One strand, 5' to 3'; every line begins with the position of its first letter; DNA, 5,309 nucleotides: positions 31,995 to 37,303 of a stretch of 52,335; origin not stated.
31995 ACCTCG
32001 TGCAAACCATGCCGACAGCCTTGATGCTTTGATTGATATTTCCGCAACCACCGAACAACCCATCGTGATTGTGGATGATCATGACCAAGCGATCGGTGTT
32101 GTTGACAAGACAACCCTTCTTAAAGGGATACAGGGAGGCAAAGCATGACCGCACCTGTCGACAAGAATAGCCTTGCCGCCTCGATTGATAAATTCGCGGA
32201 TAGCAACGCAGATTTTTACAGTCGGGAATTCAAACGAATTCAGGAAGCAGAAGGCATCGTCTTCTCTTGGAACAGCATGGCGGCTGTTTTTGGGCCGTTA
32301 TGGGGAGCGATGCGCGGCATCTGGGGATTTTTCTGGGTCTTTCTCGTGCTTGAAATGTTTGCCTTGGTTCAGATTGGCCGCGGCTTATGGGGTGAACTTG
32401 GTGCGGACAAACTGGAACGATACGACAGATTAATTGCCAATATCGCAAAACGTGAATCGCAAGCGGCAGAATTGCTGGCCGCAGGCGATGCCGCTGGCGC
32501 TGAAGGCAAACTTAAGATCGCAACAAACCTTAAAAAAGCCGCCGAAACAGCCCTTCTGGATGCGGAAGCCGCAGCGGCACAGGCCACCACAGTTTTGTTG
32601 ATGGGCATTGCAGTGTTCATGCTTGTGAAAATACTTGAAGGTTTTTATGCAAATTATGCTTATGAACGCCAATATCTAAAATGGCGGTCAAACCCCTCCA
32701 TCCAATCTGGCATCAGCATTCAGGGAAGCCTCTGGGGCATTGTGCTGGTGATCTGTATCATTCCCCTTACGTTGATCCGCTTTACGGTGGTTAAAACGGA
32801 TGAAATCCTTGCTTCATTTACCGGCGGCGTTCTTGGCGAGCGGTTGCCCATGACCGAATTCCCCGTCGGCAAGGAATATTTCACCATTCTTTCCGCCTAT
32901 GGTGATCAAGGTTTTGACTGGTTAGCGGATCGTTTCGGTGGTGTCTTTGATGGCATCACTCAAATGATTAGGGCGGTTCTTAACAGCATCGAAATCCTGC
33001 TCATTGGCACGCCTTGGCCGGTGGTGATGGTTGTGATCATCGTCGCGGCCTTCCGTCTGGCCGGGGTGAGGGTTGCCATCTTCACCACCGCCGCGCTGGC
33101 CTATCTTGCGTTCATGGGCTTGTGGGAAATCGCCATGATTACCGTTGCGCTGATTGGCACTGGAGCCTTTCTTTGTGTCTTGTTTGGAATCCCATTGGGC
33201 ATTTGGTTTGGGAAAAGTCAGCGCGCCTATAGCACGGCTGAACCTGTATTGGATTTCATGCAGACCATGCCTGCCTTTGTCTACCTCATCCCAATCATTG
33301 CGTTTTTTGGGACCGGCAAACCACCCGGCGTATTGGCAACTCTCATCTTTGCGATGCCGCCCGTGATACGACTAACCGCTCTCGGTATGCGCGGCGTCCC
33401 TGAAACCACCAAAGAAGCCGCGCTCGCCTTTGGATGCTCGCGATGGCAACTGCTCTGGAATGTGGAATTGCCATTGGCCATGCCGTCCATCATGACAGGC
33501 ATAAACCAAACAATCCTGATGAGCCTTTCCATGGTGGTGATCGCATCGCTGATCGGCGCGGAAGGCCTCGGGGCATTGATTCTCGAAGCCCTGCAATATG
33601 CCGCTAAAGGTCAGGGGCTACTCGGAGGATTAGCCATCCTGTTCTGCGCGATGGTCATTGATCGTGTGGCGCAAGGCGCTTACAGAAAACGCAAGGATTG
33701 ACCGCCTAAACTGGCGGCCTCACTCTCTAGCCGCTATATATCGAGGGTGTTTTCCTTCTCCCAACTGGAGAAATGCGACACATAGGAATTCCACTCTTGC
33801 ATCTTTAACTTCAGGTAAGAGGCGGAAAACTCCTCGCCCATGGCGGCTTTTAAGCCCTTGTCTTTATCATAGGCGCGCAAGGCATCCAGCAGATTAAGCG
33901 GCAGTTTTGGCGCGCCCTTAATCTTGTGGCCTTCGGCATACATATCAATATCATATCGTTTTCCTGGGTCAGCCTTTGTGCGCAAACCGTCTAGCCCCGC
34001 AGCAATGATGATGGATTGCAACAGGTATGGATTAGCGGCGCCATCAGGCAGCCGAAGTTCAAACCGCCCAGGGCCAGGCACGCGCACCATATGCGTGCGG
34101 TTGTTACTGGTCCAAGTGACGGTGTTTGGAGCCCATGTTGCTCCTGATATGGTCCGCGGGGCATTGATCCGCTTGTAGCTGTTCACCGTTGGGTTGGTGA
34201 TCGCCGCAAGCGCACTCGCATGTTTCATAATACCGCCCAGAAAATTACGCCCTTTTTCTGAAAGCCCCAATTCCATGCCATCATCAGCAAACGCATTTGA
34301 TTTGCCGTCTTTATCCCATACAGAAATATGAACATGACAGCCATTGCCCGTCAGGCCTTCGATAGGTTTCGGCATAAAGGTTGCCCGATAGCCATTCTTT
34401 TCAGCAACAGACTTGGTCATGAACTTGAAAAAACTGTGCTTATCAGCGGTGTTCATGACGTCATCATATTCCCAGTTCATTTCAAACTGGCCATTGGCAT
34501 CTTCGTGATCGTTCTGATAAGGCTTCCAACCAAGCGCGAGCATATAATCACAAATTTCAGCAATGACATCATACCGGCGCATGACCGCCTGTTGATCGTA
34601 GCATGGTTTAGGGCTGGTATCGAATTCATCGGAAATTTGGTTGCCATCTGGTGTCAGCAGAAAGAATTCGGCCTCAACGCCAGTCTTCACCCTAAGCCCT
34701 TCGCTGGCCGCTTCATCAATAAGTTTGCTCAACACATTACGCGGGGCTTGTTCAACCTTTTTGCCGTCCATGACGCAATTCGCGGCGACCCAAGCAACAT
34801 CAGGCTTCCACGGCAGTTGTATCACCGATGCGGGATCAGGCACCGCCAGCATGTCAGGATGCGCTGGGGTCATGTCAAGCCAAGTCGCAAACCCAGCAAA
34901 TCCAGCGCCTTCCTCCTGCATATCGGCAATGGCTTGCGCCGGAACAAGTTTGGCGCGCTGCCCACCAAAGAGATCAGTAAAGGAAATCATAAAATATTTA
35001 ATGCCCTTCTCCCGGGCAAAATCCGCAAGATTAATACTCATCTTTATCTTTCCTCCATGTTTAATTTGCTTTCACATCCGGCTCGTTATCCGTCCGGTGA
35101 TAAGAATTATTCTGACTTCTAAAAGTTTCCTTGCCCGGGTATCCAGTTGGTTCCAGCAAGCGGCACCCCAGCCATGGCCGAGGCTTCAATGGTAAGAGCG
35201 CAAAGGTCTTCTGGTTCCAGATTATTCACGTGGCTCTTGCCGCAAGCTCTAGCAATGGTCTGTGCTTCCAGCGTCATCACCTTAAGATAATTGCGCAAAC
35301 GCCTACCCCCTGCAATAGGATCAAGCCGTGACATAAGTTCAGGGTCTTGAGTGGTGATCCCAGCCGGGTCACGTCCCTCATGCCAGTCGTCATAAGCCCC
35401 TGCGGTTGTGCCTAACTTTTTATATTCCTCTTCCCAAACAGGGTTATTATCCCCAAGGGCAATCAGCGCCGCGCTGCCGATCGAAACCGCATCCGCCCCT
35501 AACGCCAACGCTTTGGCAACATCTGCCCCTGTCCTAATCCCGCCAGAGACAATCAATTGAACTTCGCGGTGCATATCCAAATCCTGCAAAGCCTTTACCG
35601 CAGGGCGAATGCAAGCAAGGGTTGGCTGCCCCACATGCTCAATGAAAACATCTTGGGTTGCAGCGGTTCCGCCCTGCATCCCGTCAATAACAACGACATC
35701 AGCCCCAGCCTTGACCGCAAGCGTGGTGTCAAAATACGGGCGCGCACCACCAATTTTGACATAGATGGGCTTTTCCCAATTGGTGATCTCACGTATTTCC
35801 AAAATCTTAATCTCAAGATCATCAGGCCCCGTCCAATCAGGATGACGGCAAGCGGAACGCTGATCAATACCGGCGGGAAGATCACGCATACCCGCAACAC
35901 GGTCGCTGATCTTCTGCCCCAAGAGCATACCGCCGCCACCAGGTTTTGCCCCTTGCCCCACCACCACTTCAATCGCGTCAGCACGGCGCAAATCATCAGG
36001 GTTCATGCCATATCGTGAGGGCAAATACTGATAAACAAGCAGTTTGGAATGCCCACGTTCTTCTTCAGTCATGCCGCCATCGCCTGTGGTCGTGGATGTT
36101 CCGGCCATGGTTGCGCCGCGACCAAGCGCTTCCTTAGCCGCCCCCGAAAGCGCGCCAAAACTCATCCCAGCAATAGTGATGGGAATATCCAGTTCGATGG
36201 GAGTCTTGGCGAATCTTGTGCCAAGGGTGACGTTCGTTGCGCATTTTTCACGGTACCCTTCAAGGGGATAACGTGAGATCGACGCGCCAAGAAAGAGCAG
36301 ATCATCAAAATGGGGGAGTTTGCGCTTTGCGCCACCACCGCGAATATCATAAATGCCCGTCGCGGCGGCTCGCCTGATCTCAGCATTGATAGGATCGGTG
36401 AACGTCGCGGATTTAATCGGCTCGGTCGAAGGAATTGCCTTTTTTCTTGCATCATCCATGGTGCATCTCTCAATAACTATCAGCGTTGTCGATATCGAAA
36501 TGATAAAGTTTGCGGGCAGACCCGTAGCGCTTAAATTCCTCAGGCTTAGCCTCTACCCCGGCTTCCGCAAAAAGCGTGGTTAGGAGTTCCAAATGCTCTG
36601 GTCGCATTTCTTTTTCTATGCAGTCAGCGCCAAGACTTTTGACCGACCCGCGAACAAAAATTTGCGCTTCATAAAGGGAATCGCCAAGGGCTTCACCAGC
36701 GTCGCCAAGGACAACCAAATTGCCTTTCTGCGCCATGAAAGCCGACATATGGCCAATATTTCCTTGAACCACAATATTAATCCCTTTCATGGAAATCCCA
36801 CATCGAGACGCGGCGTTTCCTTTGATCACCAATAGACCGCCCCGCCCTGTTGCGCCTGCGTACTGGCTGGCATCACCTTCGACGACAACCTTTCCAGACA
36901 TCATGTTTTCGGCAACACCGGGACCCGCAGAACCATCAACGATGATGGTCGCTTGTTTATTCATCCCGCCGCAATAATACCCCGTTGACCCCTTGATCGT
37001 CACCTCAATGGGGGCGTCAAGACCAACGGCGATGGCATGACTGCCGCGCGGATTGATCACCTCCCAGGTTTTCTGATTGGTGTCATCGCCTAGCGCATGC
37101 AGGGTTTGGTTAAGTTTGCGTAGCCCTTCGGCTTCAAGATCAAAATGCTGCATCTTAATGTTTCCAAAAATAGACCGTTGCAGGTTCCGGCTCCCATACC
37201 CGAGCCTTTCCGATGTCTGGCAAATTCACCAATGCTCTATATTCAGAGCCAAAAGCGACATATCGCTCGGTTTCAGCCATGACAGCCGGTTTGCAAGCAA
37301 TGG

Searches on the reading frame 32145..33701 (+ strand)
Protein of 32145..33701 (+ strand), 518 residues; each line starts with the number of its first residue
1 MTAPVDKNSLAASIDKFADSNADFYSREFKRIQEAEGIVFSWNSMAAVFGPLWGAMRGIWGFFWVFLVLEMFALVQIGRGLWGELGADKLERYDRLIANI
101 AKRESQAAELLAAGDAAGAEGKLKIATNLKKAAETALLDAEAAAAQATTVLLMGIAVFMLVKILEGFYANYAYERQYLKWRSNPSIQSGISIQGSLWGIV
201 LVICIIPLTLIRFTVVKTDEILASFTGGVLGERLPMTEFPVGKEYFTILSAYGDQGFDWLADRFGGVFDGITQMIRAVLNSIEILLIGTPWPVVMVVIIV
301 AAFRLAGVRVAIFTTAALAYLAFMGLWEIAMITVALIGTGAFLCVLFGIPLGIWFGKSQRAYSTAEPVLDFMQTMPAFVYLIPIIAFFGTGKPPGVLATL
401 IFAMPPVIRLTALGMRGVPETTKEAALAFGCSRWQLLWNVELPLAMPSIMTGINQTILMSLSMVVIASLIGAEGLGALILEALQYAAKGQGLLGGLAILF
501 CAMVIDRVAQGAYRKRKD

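Call 19: search_protein_families(library=pfam, proteins=[window:32145-33701:+], max_evalue=0.00001)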
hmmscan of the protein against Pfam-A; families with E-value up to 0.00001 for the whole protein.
window:32145-33701:+ (518 aa): 1 family
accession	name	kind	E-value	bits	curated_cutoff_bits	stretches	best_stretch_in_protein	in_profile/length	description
PF00528.27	BPD_transp_1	-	8.1e-27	94.6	26.4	1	348-509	1-171/184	Binding-protein-dependent transport system inner membrane component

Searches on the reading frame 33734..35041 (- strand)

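Call 19: search_protein_families(library=pfam, proteins=[window:33734-35041:-], max_evalue=0.00001)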
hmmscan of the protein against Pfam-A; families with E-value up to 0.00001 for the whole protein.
window:33734-35041:- (435 aa): 1 family
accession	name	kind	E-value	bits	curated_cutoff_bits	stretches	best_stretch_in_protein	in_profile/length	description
PF00120.29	Gln-synt_C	-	4.2e-94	315.9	24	1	98-430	2-342/344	Glutamine synthetase, catalytic domain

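Call 84: search_protein_families(library=ncbifam, proteins=[window:33734-35041:-], max_evalue=1e-20)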
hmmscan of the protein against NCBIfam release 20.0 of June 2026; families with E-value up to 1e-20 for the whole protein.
window:33734-35041:- (435 aa): 4 families
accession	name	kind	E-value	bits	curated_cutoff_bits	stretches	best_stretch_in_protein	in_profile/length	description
TIGR03105.1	gln_synth_III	equivalog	3.7e-201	668.3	469.6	1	6-434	2-435/435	type III glutamate--ammonia ligase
TIGR00653.1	GlnA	equivalog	5.9e-91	305.5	429.15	1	7-433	5-461/462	type I glutamate--ammonia ligase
NF045547.1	GGputSyn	equivalog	2.1e-76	257.4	650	1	63-428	72-438/438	gamma-glutamylputrescine synthetase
NF007006.0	PRK09469.1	equivalog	5.4e-49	167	845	1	155-418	188-452/469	glutamate--ammonia ligase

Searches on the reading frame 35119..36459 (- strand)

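Call 19: search_protein_families(library=pfam, proteins=[window:35119-36459:-], max_evalue=0.00001)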
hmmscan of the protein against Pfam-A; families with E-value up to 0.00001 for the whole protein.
window:35119-36459:- (446 aa): 4 families
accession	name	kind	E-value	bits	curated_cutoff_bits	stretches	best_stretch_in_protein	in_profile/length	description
PF01645.23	Glu_synthase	-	1.3e-83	281.7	20.4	1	84-336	59-312/369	Conserved region in glutamate synthase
PF01070.24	FMN_dh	-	3e-13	50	24.9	1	225-336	213-310/350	FMN-dependent dehydrogenase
PF00478.31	IMPDH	-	1.6e-10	40.9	25.6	1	247-330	161-238/345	IMP dehydrogenase / GMP reductase domain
PF03060.21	NMO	-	8e-10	39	28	1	246-334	150-228/331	Nitronate monooxygenase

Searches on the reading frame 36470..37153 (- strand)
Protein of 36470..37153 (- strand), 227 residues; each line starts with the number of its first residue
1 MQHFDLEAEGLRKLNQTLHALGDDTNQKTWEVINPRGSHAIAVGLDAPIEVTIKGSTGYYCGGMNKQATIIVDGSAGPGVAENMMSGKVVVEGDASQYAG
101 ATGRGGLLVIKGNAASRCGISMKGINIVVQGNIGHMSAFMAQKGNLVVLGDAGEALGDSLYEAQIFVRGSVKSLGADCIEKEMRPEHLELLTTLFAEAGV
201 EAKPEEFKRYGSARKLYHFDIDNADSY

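Call 19: search_protein_families(library=pfam, proteins=[window:36470-37153:-], max_evalue=0.00001)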
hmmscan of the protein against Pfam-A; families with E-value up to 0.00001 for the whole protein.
window:36470-37153:- (227 aa): 1 family
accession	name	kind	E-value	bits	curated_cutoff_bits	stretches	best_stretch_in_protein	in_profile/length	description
PF01493.24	GXGXG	-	7e-14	52.2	32.5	1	38-180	20-175/190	GXGXG motif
